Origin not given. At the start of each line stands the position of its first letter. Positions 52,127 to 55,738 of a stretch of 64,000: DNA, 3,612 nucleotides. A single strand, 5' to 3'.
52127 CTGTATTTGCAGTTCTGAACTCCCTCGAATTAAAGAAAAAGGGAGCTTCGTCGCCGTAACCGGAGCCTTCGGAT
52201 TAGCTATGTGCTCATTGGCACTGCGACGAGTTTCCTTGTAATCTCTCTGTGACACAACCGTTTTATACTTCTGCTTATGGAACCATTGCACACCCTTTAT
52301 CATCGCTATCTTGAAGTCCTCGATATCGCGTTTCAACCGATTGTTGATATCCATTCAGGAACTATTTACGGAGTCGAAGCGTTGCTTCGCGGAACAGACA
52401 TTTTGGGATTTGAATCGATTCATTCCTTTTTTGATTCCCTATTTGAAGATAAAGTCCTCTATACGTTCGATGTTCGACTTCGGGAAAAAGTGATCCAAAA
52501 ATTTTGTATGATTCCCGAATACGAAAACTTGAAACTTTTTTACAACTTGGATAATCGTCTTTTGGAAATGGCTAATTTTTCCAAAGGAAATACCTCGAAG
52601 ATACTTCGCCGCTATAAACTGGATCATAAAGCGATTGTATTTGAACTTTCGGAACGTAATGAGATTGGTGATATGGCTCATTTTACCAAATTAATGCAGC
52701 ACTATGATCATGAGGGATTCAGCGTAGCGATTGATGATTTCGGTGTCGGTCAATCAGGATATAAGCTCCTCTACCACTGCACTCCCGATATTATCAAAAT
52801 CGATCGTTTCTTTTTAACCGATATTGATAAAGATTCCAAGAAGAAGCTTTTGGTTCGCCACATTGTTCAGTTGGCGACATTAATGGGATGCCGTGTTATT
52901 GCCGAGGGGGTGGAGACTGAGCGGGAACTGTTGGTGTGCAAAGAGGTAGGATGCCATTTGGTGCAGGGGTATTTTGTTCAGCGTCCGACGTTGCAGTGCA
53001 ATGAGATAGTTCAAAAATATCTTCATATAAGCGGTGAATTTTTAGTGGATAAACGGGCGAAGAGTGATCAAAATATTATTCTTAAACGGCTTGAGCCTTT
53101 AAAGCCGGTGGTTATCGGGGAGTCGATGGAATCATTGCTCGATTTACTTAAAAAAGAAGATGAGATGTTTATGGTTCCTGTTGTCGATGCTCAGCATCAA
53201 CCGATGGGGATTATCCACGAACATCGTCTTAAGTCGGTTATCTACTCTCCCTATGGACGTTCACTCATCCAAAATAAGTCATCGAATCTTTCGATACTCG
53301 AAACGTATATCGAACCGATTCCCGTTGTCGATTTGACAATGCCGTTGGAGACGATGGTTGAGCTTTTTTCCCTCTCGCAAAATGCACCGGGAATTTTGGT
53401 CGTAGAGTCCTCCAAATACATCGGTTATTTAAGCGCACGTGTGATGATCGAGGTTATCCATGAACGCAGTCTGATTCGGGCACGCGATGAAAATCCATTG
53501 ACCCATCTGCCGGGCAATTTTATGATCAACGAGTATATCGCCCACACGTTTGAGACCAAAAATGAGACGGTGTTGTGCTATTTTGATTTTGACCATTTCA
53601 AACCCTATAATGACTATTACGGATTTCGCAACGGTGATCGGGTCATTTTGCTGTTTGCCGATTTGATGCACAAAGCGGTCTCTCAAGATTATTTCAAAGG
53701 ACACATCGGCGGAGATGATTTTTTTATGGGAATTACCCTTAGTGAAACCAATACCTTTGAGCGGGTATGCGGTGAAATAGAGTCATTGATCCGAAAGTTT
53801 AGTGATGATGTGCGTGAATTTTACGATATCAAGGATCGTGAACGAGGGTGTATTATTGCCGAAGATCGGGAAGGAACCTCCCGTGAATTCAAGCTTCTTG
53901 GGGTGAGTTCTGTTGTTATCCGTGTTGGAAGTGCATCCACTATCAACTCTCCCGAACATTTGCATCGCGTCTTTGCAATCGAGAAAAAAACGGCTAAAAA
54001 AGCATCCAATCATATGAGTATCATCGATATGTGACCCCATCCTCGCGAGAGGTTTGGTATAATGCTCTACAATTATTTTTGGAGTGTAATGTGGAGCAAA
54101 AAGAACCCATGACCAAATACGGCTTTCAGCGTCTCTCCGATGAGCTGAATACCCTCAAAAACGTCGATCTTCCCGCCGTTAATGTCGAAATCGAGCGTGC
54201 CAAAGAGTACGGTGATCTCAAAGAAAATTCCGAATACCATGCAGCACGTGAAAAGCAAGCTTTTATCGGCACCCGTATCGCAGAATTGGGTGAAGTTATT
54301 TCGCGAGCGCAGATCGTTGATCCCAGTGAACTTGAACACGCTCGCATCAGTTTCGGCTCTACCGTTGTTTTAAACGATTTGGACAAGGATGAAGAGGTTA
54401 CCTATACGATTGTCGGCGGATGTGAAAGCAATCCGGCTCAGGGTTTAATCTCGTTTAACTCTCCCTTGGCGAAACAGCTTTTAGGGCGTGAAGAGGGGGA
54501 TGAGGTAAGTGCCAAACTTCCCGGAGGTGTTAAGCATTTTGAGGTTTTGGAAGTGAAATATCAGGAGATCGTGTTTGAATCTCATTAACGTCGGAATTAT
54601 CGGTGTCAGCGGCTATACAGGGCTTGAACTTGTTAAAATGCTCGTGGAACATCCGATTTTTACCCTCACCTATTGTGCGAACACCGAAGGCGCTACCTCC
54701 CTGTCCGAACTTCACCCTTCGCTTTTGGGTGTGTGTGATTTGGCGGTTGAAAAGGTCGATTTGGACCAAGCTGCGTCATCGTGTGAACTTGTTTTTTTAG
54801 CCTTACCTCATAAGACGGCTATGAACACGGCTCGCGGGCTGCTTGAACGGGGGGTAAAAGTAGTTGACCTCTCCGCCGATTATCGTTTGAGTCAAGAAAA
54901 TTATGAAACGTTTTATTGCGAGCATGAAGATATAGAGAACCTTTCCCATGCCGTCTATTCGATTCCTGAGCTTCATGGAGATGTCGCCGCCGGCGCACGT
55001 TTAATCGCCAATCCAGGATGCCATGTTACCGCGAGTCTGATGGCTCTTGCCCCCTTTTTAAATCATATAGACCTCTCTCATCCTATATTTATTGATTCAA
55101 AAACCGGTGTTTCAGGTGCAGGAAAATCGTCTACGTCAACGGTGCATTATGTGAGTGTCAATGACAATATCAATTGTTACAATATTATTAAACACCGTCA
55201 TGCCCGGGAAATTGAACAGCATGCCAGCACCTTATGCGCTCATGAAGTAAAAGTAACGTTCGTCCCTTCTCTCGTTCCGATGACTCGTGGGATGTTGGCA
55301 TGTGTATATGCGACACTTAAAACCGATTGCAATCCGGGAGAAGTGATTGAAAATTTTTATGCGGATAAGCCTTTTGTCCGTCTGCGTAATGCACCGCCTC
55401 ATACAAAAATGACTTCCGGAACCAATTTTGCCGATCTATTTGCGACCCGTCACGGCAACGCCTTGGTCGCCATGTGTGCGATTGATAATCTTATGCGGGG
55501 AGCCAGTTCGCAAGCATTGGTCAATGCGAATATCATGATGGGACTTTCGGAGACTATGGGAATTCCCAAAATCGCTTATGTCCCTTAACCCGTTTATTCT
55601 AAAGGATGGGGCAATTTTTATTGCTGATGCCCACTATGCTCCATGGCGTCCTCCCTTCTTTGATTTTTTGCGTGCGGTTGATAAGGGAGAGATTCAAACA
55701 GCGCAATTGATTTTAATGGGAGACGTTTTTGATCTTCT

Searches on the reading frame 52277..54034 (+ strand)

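Call 72: search_protein_families(library=pfam, proteins=[window:52277-54034:+], max_evalue=0.00001)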
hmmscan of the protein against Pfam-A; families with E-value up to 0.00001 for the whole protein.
window:52277-54034:+ (585 aa): 3 families
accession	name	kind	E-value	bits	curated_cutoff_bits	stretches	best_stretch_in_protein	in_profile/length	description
PF00563.25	EAL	-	4.9e-46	157.4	31.3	1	16-237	14-236/236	EAL domain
PF00990.26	GGDEF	-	1.5e-12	48.1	23.8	1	407-512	5-114/161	Diguanylate cyclase, GGDEF domain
PF00571.33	CBS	-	5e-06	27.2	24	0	280-322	14-55/57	CBS domain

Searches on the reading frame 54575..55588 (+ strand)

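Call 72: search_protein_families(library=pfam, proteins=[window:54575-55588:+], max_evalue=0.00001)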
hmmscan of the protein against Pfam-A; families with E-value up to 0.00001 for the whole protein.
window:54575-55588:+ (337 aa): 3 families
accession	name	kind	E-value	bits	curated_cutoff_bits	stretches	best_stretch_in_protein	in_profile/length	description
PF22698.1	Semialdhyde_dhC_1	-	7e-44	150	27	1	149-305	1-165/165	Semialdehyde dehydrogenase, dimerisation domain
PF01118.30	Semialdhyde_dh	-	7.6e-26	91.3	26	1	5-137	1-117/121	Semialdehyde dehydrogenase, NAD binding domain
PF02774.23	Semialdhyde_dhC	-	1.5e-18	68.1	26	1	158-307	1-183/184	Semialdehyde dehydrogenase, dimerisation domain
